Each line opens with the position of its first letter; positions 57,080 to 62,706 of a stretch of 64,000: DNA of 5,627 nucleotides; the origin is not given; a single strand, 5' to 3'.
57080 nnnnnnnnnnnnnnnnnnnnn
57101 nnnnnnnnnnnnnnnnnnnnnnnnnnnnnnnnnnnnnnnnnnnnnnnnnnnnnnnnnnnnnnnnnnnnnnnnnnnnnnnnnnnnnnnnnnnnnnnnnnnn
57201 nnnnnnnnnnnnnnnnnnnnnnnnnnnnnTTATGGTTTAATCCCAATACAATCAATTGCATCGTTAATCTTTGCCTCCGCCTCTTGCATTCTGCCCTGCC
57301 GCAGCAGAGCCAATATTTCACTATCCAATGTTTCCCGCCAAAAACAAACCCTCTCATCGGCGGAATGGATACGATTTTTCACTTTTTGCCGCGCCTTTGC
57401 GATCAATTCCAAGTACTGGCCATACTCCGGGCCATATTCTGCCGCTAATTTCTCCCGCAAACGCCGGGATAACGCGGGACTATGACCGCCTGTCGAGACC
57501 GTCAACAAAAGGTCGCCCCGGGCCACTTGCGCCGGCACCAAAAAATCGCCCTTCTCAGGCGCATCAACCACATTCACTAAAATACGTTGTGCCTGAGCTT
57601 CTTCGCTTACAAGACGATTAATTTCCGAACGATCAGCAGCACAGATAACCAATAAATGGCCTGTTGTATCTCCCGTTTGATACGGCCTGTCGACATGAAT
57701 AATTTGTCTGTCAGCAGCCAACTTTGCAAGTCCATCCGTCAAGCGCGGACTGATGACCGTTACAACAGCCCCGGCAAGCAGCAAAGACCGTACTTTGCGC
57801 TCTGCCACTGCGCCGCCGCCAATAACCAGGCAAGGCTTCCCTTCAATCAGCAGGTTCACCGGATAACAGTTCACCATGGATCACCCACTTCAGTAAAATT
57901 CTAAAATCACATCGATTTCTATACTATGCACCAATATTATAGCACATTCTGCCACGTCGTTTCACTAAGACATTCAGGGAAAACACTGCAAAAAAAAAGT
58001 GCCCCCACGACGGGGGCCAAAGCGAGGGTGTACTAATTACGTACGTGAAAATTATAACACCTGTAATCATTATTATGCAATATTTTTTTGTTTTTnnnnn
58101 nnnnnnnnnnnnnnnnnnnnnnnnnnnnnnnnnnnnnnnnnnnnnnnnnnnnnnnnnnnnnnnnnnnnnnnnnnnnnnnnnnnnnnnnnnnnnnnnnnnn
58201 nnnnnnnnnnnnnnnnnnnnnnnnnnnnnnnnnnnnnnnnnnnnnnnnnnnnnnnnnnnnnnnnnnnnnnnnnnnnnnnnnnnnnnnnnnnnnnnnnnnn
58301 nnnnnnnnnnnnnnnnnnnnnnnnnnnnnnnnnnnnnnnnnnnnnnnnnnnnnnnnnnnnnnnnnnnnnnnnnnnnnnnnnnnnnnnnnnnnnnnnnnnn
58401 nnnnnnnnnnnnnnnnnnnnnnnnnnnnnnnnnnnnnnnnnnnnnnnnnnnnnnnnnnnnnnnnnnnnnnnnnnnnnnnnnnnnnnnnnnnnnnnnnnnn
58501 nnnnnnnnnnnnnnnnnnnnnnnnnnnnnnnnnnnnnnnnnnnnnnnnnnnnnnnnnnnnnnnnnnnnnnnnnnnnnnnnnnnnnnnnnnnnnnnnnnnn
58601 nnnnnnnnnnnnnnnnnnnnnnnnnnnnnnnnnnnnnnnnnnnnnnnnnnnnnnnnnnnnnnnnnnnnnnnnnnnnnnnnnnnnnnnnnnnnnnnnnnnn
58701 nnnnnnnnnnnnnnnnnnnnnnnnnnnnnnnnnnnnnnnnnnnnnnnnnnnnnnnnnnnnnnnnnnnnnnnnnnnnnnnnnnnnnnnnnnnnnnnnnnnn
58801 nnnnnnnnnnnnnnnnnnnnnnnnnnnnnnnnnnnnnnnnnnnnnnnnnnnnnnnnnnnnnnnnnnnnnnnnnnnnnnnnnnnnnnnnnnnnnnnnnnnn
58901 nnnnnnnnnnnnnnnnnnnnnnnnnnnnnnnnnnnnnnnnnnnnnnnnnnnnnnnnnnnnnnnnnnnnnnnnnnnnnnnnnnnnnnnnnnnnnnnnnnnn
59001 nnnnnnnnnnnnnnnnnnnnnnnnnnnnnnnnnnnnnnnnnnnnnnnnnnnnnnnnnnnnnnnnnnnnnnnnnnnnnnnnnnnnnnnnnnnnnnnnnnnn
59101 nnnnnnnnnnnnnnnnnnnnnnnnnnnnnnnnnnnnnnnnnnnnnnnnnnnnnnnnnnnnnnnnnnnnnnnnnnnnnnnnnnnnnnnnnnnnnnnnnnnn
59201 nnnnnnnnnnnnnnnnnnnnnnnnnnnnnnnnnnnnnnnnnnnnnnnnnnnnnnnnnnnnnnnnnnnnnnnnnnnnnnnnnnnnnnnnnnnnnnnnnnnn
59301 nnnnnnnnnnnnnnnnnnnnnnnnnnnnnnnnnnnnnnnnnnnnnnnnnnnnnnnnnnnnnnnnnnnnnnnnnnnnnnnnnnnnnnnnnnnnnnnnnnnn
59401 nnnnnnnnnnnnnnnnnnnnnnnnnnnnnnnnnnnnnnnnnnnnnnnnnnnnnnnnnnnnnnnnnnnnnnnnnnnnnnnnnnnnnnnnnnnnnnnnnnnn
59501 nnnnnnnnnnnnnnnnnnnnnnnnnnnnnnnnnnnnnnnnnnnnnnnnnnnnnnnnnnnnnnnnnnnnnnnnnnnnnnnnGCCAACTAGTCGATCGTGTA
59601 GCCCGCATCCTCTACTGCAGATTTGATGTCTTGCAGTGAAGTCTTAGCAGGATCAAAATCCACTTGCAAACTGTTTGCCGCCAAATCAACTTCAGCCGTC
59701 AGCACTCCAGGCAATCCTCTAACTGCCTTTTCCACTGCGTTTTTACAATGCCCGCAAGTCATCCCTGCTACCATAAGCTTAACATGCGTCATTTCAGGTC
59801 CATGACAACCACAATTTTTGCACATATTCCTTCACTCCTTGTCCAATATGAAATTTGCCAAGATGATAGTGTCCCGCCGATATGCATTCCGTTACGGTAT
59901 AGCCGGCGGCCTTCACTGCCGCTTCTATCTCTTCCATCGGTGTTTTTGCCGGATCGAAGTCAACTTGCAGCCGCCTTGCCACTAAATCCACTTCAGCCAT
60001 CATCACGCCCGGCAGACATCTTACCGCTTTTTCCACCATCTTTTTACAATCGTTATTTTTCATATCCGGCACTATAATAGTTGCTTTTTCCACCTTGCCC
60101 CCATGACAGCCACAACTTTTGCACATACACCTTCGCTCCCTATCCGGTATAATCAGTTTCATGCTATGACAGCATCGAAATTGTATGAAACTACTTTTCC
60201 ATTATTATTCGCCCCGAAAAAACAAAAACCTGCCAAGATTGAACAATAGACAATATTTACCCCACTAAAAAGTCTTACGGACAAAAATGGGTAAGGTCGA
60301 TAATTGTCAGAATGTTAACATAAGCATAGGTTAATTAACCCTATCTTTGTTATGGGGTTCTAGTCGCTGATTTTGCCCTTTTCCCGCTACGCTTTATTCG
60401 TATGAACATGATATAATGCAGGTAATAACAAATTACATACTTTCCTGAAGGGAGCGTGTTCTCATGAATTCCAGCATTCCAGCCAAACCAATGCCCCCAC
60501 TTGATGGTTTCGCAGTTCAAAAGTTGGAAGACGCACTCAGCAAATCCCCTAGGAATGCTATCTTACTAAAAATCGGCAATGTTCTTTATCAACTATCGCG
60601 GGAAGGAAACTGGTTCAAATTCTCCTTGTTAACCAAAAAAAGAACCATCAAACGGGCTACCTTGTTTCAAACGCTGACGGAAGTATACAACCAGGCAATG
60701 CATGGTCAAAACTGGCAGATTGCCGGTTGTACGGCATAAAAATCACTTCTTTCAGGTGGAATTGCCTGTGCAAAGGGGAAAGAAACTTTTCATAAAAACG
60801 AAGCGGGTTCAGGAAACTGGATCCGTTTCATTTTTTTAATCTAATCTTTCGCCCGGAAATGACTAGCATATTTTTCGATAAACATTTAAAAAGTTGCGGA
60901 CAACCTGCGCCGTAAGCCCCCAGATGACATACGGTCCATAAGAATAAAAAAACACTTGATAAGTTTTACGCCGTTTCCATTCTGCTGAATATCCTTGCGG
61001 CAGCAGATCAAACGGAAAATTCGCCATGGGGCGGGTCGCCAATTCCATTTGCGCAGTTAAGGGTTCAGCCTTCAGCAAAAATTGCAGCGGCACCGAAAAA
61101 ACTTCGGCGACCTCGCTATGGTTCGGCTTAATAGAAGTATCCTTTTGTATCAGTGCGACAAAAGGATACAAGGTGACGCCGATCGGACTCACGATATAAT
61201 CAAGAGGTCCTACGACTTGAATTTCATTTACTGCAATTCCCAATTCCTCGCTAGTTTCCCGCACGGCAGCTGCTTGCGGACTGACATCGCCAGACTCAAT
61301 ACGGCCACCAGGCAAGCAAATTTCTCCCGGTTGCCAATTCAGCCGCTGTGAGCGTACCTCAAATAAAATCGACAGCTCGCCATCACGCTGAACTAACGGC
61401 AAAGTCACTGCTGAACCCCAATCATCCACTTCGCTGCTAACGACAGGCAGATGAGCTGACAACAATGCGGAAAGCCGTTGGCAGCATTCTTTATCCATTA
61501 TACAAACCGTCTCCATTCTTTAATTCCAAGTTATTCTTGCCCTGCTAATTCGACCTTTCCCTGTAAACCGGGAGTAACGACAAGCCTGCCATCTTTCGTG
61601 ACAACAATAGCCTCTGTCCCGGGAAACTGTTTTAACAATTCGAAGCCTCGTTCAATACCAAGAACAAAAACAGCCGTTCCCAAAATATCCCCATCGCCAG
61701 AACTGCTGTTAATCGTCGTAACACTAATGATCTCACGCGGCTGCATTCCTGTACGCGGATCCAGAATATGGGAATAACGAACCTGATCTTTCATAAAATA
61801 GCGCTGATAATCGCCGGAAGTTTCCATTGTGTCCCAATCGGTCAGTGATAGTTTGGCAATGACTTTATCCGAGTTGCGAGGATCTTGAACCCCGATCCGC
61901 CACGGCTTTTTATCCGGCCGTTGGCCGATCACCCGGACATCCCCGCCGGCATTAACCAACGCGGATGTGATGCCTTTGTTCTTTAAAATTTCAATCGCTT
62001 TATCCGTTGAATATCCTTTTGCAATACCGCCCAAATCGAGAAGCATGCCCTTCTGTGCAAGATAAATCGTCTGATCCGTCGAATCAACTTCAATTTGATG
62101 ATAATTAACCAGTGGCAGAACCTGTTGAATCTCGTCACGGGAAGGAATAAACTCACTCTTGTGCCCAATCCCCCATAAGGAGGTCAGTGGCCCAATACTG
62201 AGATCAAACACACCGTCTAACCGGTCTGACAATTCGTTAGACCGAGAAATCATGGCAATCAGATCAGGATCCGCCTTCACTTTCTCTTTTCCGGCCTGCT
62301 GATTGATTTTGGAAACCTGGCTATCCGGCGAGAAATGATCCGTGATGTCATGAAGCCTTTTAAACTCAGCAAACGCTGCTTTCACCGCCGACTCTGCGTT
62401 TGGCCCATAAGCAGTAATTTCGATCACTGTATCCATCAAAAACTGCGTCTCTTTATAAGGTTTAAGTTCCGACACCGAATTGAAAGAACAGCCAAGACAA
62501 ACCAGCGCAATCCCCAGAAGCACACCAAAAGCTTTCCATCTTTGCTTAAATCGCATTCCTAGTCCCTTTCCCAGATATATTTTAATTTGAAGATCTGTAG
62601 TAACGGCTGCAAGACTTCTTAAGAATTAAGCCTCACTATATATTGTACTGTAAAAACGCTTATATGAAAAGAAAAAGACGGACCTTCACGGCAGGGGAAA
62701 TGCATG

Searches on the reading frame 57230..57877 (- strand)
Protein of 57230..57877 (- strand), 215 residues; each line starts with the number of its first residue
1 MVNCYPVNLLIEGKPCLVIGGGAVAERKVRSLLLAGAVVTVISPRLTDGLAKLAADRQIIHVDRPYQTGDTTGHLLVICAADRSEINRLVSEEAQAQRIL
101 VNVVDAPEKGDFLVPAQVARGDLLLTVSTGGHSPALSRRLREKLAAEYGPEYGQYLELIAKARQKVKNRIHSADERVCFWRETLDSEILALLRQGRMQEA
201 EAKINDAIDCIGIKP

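Call 18: search_protein_families(library=pfam, proteins=[window:57230-57877:-], max_evalue=0.00001)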
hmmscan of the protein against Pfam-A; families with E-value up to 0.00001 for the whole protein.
window:57230-57877:- (215 aa): 3 families
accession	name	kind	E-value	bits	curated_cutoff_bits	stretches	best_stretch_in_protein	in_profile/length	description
PF13241.12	NAD_binding_7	-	8.6e-29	100.6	22.1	1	9-116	3-104/104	Putative NAD(P)-binding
PF10414.14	CysG_dimeriser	-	6.9e-13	48.6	23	1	152-207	2-57/58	Sirohaem synthase dimerisation region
PF14824.11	Sirohm_synth_M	-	6.3e-08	32.4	25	1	120-146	1-27/28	Sirohaem biosynthesis protein central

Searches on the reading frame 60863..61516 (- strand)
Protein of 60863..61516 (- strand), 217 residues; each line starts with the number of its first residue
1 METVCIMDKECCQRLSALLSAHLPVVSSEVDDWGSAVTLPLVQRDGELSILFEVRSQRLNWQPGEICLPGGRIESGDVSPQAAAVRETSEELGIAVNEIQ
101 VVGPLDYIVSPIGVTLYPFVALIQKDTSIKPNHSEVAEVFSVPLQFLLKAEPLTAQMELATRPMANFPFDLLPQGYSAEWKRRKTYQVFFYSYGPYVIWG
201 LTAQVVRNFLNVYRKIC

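Call 18: search_protein_families(library=pfam, proteins=[window:60863-61516:-], max_evalue=0.00001)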
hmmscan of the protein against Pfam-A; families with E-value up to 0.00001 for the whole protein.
window:60863-61516:- (217 aa): 1 family
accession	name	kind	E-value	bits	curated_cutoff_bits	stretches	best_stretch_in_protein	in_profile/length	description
PF00293.34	NUDIX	-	2.8e-13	50.4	21.1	1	36-150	5-120/134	NUDIX domain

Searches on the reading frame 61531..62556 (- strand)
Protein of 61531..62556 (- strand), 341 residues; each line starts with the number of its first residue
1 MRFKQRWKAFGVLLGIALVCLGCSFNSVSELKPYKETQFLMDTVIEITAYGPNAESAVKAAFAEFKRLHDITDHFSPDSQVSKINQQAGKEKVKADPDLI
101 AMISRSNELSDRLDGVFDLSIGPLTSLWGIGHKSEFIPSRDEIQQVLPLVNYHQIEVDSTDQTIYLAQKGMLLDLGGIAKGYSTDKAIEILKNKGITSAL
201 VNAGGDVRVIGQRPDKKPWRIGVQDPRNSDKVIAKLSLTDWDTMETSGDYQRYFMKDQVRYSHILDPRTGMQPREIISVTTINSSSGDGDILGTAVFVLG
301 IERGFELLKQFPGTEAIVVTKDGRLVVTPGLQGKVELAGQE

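Call 18: search_protein_families(library=pfam, proteins=[window:61531-62556:-], max_evalue=0.00001)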
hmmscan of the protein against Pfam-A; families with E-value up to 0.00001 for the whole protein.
window:61531-62556:- (341 aa): 1 family
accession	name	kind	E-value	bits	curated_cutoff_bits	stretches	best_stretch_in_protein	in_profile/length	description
PF02424.20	ApbE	-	3.6e-87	292.7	25.6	1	41-317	1-265/266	ApbE family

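Call 92: find_encoding_contigs(protein=window:61531-62556:-, flank=10000, max_places=2)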
Protein window:61531-62556:- (341 aa): 5 contigs read that carry it; 2 places shown.
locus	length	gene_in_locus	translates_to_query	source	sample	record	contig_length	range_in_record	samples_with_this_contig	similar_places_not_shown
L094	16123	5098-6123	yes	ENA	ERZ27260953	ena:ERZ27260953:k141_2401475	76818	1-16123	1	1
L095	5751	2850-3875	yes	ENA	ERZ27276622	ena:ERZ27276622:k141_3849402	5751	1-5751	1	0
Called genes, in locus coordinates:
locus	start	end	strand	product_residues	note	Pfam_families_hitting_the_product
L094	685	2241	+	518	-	PF03806:ABG_transport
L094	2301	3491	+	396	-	PF01546:Peptidase_M20, PF07687:M20_dimer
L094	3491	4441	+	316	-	PF00389:2-Hacid_dh, PF02826:2-Hacid_dh_C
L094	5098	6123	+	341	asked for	PF02424:ApbE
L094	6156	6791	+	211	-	PF00293:NUDIX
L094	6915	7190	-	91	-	-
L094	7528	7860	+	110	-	PF00403:HMA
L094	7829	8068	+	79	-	PF00403:HMA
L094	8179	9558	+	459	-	PF03816:LytR_cpsA_psr, PF13399:LytR_C (weak)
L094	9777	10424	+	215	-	PF13241:NAD_binding_7, PF14824:Sirohm_synth_M (weak), PF10414:CysG_dimeriser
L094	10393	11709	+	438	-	PF05201:GlutR_N, PF13241:NAD_binding_7 (faint), PF01488:Shikimate_DH, PF03807:F420_oxidored (weak), PF00745:GlutR_dimer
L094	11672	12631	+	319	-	PF01379:Porphobil_deam, PF03900:Porphobil_deamC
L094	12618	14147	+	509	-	PF00590:TP_methylase, PF02602:HEM4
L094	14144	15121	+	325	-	PF00490:ALAD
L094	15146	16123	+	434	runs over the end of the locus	PF00202:Aminotran_3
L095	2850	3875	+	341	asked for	PF02424:ApbE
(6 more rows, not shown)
